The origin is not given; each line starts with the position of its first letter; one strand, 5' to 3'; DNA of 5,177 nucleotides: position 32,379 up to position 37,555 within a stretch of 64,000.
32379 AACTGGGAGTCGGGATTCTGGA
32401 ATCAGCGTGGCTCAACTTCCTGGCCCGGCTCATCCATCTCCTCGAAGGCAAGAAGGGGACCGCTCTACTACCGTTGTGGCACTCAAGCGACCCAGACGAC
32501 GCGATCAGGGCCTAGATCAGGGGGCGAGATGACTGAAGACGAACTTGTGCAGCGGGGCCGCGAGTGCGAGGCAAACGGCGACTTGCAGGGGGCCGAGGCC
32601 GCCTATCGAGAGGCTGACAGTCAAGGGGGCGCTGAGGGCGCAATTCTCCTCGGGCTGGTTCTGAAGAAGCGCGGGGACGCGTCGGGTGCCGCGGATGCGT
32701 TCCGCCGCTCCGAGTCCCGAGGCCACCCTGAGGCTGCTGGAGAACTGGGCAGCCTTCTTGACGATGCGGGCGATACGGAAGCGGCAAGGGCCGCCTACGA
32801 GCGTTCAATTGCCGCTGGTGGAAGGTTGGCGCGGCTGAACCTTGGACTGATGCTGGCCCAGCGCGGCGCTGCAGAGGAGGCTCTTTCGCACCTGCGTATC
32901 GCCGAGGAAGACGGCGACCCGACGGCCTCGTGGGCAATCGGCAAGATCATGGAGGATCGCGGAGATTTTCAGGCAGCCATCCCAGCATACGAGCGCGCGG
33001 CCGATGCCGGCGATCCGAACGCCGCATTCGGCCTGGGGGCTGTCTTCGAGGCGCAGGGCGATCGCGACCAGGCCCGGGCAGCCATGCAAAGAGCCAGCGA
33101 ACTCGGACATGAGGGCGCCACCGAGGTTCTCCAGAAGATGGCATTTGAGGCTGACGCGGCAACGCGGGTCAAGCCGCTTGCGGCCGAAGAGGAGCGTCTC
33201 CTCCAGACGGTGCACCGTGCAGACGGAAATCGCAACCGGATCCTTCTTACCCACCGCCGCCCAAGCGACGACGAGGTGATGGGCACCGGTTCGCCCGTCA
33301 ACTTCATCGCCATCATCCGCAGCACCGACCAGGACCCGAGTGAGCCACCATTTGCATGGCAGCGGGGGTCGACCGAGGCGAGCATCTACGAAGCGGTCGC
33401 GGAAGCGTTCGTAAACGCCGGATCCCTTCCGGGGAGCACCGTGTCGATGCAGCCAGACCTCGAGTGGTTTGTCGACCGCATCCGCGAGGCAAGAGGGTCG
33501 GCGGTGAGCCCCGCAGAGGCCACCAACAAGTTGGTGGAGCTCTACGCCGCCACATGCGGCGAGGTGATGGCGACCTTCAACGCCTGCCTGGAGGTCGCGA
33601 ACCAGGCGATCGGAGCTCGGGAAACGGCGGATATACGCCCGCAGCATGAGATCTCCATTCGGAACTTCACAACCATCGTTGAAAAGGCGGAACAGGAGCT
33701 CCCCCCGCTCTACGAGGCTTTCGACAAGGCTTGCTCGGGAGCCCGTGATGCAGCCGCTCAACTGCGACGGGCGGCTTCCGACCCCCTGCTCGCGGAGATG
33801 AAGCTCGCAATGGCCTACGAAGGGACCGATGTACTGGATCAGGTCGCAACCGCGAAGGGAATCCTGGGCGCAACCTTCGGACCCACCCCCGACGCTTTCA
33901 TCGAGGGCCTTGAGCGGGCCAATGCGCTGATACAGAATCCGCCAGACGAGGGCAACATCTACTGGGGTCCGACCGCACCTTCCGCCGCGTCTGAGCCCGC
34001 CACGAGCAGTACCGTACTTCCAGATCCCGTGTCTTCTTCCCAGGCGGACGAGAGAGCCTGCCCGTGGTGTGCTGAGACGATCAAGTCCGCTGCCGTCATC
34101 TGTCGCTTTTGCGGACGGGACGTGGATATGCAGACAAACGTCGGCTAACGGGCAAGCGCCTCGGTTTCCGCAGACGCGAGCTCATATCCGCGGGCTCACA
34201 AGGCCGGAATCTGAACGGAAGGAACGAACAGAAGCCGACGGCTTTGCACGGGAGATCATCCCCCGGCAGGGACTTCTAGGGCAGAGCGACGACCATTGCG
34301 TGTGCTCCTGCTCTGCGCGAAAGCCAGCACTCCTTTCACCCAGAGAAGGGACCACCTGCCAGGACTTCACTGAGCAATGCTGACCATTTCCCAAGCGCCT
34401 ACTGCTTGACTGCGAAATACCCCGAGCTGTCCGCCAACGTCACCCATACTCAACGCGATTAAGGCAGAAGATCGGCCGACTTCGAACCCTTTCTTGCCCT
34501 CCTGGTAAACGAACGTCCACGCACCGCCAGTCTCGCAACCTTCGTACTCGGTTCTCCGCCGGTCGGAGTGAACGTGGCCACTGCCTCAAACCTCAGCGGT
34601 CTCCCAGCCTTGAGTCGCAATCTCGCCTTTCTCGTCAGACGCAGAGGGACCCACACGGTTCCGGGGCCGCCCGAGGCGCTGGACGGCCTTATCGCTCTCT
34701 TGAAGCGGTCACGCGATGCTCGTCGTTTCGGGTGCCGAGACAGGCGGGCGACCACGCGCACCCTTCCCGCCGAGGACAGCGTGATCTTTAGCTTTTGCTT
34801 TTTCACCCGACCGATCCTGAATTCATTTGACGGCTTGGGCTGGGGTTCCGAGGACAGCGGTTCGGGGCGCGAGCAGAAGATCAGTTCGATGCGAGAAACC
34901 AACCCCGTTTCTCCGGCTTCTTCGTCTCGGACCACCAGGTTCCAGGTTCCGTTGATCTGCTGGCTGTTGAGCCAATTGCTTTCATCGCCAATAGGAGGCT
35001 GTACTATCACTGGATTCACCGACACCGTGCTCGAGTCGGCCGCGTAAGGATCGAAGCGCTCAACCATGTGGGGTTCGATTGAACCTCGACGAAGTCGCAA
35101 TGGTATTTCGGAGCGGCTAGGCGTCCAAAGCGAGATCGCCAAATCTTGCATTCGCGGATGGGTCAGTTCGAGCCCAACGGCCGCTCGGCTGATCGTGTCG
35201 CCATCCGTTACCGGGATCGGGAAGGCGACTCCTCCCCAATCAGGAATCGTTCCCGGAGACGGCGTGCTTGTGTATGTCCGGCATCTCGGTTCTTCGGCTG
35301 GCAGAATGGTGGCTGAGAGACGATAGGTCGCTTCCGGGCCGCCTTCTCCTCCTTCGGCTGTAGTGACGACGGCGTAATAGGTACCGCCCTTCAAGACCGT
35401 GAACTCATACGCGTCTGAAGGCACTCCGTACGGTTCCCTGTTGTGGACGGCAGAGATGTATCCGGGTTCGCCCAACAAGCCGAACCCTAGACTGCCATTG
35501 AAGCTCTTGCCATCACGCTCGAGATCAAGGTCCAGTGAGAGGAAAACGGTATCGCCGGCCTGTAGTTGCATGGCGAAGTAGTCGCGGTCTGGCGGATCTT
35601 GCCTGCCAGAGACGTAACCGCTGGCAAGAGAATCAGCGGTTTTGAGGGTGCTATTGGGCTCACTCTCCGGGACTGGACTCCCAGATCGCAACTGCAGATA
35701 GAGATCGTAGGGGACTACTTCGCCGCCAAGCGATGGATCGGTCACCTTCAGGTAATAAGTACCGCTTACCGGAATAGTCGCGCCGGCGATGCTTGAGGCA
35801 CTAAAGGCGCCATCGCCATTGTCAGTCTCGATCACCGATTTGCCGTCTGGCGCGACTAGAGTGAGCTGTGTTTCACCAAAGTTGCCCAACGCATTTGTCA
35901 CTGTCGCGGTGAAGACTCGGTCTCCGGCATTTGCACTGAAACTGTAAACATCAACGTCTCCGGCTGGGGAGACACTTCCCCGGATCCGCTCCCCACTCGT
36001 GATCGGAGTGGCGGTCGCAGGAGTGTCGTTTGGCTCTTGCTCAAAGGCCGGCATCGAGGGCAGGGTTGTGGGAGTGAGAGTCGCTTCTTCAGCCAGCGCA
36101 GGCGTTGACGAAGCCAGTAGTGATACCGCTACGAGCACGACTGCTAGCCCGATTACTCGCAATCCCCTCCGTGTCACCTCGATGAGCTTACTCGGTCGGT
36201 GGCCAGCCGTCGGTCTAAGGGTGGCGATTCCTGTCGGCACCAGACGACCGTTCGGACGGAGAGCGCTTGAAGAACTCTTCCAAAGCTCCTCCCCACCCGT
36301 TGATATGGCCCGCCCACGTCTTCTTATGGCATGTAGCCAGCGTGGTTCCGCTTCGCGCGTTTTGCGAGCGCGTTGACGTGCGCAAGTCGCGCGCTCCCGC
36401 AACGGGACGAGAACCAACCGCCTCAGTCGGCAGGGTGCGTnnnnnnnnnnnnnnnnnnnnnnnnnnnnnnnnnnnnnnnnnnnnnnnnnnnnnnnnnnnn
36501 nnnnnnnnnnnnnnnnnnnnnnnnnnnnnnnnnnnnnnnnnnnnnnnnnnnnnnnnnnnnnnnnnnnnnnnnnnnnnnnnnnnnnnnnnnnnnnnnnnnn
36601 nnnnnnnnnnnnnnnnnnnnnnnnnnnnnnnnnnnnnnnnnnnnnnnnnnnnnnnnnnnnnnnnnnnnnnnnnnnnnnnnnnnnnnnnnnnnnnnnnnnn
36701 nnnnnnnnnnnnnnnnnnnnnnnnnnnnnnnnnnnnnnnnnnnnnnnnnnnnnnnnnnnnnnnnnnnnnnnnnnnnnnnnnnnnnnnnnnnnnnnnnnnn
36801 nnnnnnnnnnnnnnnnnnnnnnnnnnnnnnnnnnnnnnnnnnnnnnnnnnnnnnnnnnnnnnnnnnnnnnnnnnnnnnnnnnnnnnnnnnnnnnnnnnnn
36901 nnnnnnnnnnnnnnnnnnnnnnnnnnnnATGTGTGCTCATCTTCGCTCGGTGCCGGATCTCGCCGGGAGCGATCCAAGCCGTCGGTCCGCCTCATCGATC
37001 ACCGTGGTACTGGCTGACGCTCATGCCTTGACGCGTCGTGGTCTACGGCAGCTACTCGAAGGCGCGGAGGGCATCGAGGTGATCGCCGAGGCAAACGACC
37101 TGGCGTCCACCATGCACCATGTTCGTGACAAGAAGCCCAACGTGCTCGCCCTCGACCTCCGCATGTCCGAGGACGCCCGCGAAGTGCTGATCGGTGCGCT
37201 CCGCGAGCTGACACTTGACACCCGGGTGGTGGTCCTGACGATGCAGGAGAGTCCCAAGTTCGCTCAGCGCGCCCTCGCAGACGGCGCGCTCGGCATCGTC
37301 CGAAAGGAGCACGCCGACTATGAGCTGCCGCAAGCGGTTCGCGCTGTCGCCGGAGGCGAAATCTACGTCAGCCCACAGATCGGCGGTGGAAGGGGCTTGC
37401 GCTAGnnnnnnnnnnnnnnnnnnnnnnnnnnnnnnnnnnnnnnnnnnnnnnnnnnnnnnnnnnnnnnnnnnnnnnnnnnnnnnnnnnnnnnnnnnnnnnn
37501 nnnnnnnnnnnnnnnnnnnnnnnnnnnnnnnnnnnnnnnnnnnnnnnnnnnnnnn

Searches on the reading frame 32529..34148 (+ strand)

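Call 19: search_protein_families(library=pfam, proteins=[window:32529-34148:+], max_evalue=0.01)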
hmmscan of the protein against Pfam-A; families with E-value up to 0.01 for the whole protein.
window:32529-34148:+ (539 aa): 11 families
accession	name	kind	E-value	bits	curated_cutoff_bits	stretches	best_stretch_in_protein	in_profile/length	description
PF07719.23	TPR_2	-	2e-13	49.8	27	0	164-192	2-30/34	Tetratricopeptide repeat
PF13432.12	TPR_16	-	9e-12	45.7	32.7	3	143-189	9-57/65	Tetratricopeptide repeat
PF13181.12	TPR_8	-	3.7e-09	36.5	25.7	0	69-94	3-28/34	Tetratricopeptide repeat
PF13428.12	TPR_14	-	4e-08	33.6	23.5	0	4-43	2-41/44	Tetratricopeptide repeat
PF00515.34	TPR_1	-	1.4e-07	31.4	27.8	0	143-157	13-27/34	Tetratricopeptide repeat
PF10571.15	UPF0547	-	1.8e-05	25.2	29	1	510-529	2-21/26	Uncharacterised protein family UPF0547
PF09976.15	TPR_21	-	2.6e-05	24.5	25.5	0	99-164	113-179/193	Tetratricopeptide repeat-like domain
PF14559.12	TPR_19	-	3.5e-05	24.5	25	1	144-193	4-55/68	Tetratricopeptide repeat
PF13424.12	TPR_12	-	0.00011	22.8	30.1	1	136-192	8-74/77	Tetratricopeptide repeat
PF13176.12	TPR_7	-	0.001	19.4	27.9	0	137-159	5-29/36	Tetratricopeptide repeat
PF13174.12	TPR_6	-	0.0031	18.5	26.3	0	165-188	2-25/33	Tetratricopeptide repeat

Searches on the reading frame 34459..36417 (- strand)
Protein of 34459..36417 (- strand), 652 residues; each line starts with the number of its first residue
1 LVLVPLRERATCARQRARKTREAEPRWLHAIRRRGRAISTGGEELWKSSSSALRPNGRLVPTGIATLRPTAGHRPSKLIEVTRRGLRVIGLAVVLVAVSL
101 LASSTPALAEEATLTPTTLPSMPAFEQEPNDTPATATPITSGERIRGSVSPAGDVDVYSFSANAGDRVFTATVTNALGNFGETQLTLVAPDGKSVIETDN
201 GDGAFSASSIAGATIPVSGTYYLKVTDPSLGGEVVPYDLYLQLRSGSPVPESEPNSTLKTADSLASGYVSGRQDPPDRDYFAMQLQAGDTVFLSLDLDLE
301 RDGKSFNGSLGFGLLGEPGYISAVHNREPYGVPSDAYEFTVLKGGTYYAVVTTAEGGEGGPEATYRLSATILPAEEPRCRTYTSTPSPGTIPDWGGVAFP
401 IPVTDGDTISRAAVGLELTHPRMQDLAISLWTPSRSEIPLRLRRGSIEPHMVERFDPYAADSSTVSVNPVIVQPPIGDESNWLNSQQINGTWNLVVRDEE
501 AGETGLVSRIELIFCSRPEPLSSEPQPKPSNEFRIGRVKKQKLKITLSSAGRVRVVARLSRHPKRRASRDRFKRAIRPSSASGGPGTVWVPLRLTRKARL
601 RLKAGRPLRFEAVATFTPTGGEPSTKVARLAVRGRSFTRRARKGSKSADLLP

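Call 19: search_protein_families(library=pfam, proteins=[window:34459-36417:-], max_evalue=0.01)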
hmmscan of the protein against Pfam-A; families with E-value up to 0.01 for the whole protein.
window:34459-36417:- (652 aa): 2 families
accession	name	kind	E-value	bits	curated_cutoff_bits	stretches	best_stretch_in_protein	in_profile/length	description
PF01483.27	P_proprotein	-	1.4e-09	38.3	21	1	411-513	3-85/86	Proprotein convertase P-domain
PF04151.21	PPC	-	1.9e-09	38.7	25.9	1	154-226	1-69/70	Bacterial pre-peptidase C-terminal domain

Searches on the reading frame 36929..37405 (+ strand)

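Call 19: search_protein_families(library=pfam, proteins=[window:36929-37405:+], max_evalue=0.01)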
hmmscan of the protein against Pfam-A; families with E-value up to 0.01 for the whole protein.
window:36929-37405:+ (158 aa): 1 family
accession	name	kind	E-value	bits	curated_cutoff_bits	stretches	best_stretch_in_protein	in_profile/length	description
PF00072.30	Response_reg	-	1.5e-15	57.7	30.2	1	26-138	1-111/111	Response regulator receiver domain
